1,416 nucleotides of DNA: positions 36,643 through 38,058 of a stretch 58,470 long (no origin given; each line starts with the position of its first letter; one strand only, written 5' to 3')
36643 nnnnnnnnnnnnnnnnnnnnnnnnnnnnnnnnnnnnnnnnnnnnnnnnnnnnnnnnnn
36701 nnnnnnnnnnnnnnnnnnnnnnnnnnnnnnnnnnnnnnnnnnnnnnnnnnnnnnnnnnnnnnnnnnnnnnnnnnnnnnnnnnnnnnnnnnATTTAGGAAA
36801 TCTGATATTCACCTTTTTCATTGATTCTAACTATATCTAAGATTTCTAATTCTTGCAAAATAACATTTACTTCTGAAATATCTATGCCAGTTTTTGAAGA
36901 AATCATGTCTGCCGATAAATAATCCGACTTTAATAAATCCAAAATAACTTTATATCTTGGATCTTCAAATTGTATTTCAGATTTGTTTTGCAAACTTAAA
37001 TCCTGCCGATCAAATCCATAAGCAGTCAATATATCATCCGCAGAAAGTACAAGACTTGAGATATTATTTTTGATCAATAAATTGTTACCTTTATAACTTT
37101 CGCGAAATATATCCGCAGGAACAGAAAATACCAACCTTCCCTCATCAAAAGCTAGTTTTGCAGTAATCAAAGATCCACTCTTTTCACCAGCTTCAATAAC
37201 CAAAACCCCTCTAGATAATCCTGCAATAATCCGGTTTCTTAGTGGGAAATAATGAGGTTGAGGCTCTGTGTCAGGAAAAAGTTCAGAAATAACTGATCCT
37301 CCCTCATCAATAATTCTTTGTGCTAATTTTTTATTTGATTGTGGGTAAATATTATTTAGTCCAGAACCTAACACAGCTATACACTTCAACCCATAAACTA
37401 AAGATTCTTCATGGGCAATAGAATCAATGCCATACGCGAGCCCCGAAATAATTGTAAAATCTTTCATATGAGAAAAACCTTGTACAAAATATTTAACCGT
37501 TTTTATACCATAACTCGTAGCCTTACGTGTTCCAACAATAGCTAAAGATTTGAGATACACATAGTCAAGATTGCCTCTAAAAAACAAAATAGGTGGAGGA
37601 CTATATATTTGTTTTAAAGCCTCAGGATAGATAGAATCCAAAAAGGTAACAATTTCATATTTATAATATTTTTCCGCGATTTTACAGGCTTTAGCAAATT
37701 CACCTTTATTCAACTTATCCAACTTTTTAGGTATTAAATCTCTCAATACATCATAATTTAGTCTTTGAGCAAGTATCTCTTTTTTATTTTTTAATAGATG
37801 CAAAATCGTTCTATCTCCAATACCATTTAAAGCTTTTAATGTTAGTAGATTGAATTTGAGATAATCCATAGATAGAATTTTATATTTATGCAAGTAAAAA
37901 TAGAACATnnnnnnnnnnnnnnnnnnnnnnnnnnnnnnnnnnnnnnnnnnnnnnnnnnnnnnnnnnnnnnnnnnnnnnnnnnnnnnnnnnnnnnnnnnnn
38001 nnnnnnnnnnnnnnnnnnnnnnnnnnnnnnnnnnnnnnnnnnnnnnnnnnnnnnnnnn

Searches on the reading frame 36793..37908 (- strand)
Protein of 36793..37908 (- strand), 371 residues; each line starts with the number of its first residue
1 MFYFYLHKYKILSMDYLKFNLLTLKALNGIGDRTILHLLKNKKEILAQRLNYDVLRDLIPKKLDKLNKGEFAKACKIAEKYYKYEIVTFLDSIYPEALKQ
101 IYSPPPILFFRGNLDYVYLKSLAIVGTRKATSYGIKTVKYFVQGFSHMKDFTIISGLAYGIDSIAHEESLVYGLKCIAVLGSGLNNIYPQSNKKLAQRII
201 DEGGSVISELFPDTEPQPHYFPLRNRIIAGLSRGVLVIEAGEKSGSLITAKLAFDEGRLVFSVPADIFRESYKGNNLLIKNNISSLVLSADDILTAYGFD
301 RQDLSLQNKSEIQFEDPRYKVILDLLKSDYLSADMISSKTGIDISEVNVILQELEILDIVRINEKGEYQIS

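Call 62: search_protein_families(library=pfam, proteins=[window:36793-37908:-], max_evalue=0.001)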
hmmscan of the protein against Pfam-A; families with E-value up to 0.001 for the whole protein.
window:36793-37908:- (371 aa): 3 families
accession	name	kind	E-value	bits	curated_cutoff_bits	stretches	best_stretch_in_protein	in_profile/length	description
PF02481.21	DNA_processg_A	-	4.2e-73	245.5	29.6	1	82-283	5-207/212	DNA recombination-mediator protein A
PF17782.7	DprA_WH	-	3.6e-06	27.3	22.9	1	316-358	11-53/61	DprA winged helix domain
PF01978.25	TrmB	-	0.0002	21.6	25.6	0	320-365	12-57/68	Sugar-specific transcriptional regulator TrmB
